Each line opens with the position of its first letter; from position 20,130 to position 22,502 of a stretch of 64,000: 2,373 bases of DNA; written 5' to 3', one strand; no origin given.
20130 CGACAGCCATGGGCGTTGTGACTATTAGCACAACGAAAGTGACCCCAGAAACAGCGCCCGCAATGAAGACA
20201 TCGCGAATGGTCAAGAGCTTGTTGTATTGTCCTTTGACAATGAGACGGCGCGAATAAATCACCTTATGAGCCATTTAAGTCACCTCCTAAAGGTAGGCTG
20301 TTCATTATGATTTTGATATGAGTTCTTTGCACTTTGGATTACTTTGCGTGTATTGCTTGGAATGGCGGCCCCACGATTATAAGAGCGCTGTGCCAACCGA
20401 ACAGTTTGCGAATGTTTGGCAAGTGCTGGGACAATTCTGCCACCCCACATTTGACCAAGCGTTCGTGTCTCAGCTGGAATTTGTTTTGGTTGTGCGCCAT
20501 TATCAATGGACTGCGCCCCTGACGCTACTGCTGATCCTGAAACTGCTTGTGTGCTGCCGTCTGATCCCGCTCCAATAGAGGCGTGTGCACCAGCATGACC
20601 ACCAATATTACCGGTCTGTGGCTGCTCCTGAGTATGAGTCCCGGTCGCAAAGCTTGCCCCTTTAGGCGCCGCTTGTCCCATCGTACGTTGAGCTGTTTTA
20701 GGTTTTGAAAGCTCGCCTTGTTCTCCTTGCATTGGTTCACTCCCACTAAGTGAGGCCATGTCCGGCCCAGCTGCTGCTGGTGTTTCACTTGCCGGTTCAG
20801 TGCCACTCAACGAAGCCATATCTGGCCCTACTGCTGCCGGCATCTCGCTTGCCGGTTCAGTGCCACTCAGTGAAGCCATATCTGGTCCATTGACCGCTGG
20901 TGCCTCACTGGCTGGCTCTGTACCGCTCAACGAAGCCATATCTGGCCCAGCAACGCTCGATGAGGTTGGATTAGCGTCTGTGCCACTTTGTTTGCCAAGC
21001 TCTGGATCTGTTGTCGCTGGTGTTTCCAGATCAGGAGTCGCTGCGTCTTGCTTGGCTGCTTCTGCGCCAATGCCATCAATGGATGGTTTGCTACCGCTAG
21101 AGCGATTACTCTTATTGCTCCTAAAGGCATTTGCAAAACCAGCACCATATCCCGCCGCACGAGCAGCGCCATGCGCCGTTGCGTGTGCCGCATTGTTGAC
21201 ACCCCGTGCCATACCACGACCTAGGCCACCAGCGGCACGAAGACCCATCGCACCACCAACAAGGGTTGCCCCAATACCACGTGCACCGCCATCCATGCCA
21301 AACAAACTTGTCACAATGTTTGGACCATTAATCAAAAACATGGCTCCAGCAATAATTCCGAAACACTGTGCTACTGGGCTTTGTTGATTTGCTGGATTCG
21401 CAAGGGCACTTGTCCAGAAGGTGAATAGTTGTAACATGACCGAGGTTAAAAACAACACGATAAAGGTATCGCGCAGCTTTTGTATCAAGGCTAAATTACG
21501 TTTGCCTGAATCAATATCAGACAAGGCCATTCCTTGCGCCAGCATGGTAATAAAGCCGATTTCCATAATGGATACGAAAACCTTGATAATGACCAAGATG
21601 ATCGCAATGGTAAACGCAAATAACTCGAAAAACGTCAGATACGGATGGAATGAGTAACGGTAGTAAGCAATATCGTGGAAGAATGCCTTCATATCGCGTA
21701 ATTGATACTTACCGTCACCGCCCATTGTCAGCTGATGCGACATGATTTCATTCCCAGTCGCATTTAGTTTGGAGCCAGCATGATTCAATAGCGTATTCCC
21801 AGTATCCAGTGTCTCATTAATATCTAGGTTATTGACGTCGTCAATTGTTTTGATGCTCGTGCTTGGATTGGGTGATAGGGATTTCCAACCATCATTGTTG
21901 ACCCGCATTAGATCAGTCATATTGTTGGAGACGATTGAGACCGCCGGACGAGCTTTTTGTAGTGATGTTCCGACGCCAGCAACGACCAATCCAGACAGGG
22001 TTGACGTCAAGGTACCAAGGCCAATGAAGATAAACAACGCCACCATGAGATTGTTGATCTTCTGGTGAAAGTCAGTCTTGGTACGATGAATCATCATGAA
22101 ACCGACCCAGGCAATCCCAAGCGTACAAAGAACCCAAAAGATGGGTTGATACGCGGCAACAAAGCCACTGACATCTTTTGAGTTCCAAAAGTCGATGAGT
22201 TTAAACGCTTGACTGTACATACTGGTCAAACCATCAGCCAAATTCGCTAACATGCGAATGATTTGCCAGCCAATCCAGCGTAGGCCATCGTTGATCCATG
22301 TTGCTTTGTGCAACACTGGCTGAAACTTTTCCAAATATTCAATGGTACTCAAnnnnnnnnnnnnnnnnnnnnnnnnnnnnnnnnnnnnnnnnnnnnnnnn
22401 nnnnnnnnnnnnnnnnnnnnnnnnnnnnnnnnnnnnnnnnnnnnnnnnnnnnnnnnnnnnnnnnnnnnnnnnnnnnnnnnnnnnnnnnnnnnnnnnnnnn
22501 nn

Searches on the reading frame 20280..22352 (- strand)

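Call 91: search_protein_families(library=ncbifam, proteins=[window:20280-22352:-], max_evalue=0.001)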
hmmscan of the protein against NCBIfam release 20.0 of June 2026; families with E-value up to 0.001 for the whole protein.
window:20280-22352:- (690 aa): 1 family
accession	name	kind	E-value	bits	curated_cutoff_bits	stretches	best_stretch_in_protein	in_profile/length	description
NF045890.1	conj_pls20_p028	equivalog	1.9e-90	303.5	150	1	4-374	1-376/377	pLS20_p028 family conjugation system transmembrane protein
